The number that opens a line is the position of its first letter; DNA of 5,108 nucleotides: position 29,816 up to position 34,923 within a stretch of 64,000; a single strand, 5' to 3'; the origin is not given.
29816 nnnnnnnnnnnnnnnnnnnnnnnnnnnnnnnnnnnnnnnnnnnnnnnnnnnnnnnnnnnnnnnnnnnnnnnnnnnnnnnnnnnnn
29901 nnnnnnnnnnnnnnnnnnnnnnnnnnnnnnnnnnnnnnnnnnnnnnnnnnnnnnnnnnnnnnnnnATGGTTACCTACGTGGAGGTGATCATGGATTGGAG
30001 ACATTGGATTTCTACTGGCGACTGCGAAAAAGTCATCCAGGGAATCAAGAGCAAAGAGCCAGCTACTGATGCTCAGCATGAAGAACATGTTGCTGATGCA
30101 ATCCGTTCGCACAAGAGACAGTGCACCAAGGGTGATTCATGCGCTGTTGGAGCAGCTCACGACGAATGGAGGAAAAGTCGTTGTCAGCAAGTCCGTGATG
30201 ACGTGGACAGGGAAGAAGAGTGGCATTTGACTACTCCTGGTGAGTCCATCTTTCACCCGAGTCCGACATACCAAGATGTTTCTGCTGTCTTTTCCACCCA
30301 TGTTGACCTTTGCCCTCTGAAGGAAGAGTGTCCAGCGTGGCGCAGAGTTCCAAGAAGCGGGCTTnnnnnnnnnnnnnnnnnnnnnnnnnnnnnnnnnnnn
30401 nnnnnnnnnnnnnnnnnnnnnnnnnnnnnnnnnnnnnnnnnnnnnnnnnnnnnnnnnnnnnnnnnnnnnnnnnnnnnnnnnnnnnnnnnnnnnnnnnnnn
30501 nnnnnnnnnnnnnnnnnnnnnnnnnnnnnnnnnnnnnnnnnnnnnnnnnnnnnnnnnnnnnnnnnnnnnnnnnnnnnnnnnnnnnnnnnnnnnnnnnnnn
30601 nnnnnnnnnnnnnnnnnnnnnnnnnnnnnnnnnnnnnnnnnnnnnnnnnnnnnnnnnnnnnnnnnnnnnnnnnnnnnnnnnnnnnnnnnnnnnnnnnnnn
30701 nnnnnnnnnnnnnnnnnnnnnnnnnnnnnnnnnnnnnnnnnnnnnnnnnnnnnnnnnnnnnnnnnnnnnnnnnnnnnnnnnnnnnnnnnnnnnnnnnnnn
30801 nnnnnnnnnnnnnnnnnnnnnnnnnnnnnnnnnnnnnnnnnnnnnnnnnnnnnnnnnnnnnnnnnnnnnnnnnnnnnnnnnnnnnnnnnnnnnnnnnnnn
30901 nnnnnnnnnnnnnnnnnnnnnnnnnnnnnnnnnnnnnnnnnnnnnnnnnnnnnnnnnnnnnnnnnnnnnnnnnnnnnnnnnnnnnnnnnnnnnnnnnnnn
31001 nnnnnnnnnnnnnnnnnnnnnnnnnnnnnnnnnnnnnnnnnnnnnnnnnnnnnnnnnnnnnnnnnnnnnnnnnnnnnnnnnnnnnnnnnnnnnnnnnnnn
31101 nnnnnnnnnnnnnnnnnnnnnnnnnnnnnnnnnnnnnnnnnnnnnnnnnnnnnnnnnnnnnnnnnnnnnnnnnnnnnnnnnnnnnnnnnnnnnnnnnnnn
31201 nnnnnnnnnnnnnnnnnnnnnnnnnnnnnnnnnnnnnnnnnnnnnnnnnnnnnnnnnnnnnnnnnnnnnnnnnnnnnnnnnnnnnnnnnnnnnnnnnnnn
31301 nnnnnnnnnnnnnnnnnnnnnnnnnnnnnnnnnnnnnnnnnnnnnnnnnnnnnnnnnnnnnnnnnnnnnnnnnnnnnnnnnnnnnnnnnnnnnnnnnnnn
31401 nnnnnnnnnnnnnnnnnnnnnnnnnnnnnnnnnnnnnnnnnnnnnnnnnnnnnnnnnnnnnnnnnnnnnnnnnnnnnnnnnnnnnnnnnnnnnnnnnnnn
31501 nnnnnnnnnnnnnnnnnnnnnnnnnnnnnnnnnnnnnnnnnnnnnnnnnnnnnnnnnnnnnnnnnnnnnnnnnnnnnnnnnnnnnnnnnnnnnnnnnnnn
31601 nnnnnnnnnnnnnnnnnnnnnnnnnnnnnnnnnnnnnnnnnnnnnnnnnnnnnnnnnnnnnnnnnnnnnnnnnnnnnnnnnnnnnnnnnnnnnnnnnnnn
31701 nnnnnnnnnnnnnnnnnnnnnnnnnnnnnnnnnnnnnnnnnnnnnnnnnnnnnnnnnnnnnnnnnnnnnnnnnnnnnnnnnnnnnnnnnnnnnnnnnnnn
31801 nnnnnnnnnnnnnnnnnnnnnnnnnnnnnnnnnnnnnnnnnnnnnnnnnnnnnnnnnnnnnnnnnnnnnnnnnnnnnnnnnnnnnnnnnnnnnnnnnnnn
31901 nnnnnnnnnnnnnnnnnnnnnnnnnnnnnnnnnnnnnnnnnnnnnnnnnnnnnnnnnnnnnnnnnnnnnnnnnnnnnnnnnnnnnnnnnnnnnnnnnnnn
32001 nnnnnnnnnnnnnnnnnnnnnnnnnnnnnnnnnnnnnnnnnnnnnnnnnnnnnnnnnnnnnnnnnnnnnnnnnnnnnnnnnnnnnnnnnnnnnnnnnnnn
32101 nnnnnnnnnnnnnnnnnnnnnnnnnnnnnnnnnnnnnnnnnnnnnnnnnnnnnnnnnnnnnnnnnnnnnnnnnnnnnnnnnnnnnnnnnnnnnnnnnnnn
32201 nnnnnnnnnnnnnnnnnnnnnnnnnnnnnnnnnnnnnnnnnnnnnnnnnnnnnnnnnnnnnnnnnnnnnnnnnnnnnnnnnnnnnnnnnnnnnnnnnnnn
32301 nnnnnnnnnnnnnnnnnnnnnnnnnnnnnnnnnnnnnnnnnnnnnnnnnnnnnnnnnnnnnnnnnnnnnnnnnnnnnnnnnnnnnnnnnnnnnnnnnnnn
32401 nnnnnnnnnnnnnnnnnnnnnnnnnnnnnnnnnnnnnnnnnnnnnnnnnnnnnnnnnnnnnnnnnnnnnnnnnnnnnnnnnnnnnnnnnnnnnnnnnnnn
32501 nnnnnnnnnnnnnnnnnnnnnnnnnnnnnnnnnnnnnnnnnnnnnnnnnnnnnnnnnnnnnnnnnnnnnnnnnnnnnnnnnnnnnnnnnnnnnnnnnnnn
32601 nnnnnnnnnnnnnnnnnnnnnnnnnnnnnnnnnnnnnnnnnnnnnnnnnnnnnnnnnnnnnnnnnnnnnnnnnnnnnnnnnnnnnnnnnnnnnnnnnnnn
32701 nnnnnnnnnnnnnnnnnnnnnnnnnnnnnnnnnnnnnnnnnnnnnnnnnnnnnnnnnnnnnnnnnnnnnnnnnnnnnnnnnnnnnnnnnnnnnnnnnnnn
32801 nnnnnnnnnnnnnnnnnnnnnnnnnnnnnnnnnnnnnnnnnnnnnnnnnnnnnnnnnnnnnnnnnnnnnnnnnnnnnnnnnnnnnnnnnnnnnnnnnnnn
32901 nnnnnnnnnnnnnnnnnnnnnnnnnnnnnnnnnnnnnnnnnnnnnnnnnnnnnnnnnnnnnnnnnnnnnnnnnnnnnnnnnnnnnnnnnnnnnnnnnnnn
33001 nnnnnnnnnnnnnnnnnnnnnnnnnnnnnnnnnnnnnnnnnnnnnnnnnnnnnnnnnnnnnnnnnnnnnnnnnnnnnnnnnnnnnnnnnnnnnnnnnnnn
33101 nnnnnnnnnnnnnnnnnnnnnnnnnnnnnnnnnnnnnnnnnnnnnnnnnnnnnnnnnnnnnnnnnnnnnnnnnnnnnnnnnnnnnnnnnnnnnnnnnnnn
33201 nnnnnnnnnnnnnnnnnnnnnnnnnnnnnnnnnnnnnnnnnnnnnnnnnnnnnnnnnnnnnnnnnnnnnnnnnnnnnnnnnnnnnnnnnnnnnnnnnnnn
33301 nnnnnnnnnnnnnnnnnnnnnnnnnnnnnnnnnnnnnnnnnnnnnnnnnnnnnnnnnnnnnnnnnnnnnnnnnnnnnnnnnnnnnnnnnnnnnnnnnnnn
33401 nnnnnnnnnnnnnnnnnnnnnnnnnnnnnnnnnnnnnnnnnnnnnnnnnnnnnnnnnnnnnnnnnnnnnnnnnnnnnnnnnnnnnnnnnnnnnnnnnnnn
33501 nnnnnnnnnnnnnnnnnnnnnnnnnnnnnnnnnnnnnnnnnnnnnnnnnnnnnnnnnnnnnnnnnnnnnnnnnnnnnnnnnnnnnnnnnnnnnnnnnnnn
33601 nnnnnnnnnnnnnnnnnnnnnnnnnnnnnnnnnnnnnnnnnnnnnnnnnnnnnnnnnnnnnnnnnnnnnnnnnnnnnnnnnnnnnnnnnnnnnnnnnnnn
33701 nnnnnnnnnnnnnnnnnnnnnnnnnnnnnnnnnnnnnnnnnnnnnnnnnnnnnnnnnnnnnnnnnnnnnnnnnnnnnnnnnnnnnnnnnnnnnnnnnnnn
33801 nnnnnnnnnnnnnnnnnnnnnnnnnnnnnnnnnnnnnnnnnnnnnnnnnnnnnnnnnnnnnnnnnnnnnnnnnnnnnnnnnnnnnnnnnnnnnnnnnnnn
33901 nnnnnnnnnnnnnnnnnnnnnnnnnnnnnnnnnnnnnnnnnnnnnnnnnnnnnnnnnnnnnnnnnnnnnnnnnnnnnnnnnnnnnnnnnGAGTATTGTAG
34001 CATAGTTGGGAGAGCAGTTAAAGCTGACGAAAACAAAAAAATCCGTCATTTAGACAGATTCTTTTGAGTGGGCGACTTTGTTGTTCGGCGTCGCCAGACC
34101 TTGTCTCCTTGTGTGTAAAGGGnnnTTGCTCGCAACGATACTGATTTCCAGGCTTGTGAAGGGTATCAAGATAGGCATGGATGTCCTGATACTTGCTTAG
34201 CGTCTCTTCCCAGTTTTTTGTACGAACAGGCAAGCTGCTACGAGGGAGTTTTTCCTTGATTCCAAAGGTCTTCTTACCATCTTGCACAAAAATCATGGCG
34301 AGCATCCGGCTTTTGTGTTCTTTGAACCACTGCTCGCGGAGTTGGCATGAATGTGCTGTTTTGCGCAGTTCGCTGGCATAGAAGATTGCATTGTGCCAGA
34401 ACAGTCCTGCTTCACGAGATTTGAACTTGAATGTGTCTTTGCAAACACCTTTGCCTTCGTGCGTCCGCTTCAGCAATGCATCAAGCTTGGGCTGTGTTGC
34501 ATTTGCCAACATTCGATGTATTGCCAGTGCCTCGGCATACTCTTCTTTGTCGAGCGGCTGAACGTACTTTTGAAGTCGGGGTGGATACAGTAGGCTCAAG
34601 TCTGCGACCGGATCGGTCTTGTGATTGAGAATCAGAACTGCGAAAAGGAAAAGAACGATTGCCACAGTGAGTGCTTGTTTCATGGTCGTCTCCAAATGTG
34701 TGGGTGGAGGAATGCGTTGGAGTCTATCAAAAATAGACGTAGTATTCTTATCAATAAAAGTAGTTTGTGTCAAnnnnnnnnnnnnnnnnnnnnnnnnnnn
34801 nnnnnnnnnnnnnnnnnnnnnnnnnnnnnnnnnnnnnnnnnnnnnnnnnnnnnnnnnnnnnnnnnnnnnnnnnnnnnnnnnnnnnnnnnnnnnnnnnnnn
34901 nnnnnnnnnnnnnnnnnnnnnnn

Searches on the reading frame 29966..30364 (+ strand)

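Call 52: search_protein_families(library=pfam, proteins=[window:29966-30364:+], max_evalue=1)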
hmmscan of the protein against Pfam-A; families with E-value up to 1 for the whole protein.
window:29966-30364:+ (133 aa): 2 families
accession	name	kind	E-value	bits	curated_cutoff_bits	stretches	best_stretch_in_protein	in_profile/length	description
PF02140.24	SUEL_Lectin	-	0.047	14.5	31.4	1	36-77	30-71/80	D-galactoside/L-rhamnose binding SUEL lectin domain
PF02638.21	GHL10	-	0.16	11.5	27.9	1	3-40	236-273/311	Glycosyl hydrolase-like 10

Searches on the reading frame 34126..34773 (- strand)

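Call 52: search_protein_families(library=pfam, proteins=[window:34126-34773:-], max_evalue=1)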
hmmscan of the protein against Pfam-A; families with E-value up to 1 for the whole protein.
window:34126-34773:- (216 aa): 1 family
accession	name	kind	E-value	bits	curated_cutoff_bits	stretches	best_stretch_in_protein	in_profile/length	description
PF06815.18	RVT_connect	-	0.068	13.9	23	1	126-197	20-90/102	Reverse transcriptase connection domain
